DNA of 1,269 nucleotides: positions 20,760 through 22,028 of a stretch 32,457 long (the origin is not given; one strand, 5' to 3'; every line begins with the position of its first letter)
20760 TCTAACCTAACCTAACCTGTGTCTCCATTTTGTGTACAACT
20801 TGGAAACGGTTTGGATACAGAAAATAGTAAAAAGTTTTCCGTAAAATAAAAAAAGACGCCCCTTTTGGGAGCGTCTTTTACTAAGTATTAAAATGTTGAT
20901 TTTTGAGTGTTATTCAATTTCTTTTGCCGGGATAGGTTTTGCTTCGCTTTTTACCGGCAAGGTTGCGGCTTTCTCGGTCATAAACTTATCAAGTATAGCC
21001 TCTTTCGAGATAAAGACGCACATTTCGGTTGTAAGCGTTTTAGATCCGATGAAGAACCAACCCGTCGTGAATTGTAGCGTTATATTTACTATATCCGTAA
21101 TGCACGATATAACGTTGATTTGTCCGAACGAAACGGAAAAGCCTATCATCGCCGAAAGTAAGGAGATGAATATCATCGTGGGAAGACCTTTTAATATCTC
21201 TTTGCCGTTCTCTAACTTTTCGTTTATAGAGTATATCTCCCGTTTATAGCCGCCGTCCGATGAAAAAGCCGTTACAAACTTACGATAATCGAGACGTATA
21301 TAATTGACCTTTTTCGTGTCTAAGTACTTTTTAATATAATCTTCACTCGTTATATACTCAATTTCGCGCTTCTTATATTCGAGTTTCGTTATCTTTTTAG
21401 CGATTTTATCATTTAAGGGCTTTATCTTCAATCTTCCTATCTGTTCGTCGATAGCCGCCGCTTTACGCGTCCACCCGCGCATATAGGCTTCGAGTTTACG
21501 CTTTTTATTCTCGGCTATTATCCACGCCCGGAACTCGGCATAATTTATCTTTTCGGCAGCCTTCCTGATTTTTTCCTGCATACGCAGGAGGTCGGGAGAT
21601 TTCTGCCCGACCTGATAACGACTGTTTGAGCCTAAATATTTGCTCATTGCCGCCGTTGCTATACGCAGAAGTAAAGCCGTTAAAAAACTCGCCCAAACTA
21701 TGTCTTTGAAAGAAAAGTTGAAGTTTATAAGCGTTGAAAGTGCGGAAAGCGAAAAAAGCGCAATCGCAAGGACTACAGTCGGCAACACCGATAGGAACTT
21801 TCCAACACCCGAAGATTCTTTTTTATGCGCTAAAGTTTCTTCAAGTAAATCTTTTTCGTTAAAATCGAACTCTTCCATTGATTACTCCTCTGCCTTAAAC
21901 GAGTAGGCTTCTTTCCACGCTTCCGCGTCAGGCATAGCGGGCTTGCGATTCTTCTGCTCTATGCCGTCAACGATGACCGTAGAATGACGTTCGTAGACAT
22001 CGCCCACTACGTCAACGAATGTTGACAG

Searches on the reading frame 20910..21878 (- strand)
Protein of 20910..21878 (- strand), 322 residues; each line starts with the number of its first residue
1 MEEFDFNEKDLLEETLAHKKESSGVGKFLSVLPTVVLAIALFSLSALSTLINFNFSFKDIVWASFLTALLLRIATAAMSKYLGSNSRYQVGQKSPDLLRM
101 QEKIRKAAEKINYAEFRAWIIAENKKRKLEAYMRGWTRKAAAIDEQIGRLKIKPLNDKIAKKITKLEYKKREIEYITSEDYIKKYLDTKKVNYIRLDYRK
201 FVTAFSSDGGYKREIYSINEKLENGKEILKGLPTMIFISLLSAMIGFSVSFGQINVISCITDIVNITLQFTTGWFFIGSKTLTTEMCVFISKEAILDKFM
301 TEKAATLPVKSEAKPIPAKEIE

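Call 19: search_protein_families(library=pfam, proteins=[window:20910-21878:-], max_evalue=0.01)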
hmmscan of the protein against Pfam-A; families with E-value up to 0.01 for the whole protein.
window:20910-21878:- (322 aa): 1 family
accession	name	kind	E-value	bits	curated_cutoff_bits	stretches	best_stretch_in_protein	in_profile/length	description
PF03015.24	Sterile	-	0.0044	17.6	35.4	0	91-134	17-59/93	Male sterility protein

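Call 67: search_protein_families(library=phrogs, proteins=[window:20910-21878:-], max_evalue=0.001)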
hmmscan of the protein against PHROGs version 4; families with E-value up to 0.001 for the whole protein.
window:20910-21878:- (322 aa): 0 families
